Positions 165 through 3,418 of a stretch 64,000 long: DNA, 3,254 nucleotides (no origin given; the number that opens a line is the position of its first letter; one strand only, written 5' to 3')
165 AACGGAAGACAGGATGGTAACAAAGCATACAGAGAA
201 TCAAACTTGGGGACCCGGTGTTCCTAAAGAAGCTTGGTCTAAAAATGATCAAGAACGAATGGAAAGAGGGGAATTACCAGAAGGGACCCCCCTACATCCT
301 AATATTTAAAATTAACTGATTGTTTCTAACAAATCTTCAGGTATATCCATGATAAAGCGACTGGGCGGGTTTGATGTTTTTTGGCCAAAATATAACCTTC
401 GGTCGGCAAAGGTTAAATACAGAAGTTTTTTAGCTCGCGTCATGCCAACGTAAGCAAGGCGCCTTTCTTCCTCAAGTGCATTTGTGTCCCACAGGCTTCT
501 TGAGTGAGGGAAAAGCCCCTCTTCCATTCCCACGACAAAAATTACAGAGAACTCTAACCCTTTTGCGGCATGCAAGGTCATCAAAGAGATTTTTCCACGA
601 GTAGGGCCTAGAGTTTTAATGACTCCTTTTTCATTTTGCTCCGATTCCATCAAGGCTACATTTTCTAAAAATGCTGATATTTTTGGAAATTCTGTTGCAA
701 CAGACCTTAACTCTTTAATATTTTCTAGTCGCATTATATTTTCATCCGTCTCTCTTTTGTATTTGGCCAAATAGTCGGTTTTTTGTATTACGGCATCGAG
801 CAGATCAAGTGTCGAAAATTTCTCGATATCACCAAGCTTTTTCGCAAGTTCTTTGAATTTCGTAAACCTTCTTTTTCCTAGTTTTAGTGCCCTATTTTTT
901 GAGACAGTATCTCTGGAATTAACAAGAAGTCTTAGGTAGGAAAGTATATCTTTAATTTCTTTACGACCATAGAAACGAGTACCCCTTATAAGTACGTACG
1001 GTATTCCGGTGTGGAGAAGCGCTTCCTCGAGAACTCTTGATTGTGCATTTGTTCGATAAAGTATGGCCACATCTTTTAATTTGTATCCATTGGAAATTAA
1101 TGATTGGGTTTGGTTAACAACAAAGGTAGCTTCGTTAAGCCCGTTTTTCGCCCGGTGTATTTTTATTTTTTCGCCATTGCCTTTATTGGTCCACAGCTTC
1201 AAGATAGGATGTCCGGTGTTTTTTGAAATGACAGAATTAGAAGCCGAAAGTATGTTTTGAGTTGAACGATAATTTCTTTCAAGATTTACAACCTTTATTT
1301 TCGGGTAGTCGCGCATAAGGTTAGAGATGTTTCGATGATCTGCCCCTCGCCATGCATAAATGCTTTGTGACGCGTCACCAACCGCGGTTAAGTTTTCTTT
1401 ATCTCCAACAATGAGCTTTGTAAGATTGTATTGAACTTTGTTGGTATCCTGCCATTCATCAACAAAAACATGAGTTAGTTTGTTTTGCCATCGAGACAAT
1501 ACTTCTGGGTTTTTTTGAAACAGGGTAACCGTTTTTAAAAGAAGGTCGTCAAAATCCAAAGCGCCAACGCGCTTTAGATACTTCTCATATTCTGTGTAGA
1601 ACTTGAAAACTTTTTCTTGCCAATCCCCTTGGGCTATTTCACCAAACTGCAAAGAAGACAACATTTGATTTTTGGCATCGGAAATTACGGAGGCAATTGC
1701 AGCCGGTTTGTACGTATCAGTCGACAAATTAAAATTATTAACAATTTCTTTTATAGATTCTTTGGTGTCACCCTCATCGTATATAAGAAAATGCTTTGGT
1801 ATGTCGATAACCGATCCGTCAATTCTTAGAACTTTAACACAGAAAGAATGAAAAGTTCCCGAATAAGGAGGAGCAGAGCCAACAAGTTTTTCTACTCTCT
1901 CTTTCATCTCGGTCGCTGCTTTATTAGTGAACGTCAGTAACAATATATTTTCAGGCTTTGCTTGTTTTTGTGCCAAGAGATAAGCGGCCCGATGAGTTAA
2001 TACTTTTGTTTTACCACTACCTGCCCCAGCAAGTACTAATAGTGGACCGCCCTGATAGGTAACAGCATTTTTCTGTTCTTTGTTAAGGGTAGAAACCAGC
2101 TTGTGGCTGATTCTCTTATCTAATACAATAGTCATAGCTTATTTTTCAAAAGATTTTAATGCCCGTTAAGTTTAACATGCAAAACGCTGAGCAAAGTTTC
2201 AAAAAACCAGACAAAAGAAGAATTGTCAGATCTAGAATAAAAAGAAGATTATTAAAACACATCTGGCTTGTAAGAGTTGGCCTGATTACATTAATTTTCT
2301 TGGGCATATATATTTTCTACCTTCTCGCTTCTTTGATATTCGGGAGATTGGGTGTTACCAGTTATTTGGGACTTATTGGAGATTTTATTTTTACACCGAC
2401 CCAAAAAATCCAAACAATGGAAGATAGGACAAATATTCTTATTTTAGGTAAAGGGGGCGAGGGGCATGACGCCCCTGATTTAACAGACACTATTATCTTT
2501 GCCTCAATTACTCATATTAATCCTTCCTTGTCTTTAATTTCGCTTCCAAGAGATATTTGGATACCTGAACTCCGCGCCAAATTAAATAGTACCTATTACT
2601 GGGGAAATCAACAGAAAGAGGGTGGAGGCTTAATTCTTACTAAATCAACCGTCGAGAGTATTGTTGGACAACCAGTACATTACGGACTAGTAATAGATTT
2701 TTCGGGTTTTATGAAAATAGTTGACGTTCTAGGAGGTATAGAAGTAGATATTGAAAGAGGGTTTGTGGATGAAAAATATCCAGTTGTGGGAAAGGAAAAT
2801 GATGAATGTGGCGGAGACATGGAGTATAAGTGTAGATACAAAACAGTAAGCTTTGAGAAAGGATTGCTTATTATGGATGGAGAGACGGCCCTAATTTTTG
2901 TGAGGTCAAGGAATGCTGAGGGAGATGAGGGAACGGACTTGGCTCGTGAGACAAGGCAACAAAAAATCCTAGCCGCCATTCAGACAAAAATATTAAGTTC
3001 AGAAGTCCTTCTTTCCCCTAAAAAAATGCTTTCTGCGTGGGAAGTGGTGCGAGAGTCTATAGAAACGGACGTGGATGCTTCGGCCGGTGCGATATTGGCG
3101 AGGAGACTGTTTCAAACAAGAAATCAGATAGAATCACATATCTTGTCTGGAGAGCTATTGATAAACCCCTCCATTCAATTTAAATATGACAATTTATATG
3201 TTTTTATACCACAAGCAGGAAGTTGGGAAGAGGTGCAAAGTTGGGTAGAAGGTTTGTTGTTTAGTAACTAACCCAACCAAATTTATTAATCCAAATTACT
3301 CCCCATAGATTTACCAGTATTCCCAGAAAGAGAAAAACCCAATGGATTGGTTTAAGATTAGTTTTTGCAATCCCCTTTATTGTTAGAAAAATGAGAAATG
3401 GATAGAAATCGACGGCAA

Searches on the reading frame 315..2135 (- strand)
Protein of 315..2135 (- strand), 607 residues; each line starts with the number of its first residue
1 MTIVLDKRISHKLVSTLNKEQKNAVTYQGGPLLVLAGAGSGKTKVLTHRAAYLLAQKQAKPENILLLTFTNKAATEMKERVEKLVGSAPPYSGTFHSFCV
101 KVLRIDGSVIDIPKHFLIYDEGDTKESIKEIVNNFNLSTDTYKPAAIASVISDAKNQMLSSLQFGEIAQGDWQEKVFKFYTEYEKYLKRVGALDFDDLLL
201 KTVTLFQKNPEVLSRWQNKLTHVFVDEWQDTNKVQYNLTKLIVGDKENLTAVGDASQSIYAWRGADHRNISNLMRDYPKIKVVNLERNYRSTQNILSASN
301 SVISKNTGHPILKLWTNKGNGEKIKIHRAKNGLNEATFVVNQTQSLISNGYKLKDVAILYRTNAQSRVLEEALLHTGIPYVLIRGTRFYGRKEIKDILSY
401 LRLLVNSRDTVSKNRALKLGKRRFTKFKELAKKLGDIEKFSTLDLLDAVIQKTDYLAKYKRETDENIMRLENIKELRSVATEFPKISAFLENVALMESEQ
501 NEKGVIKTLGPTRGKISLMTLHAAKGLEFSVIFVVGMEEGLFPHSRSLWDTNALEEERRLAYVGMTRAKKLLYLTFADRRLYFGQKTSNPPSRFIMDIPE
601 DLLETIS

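Call 68: search_protein_families(library=pfam, proteins=[window:315-2135:-], max_evalue=0.0001)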
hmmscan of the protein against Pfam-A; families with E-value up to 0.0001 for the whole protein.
window:315-2135:- (607 aa): 6 families
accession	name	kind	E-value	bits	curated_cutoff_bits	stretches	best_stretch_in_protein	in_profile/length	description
PF00580.27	UvrD-helicase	-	2e-88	297.1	23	1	17-278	1-271/271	UvrD/REP helicase N-terminal domain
PF13361.12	UvrD_C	-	4.5e-67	227.4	25.6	2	283-426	1-144/350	UvrD-like helicase C-terminal domain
PF13245.12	AAA_19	-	6.3e-24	85.1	25.1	1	21-261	1-132/134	AAA domain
PF13538.12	UvrD_C_2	-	6.7e-09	35.9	27.4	1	518-575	4-52/52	UvrD-like helicase C-terminal domain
PF13087.12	AAA_12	-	3.1e-06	27.3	27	0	320-374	76-130/195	AAA domain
PF13604.12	AAA_30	-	3.1e-05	24.2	27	0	16-81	1-66/191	AAA domain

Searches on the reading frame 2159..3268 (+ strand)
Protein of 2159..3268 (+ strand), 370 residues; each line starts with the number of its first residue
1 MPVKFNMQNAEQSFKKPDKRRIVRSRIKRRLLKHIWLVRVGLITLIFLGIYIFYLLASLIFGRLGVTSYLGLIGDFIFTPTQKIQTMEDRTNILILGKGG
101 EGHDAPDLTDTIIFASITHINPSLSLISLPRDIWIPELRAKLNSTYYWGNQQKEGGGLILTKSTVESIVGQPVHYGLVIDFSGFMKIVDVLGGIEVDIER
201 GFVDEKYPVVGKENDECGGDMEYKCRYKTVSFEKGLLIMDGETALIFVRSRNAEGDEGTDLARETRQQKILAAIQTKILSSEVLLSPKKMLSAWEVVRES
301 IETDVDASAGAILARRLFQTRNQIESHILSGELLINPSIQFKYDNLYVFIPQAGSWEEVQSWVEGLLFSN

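Call 68: search_protein_families(library=pfam, proteins=[window:2159-3268:+], max_evalue=0.0001)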
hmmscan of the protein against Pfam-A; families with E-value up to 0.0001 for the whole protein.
window:2159-3268:+ (370 aa): 1 family
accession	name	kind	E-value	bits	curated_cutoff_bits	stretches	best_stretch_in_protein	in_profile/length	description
PF03816.19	LytR_cpsA_psr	-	2.8e-27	96.2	24.6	1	109-279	2-149/150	LytR_cpsA_psr family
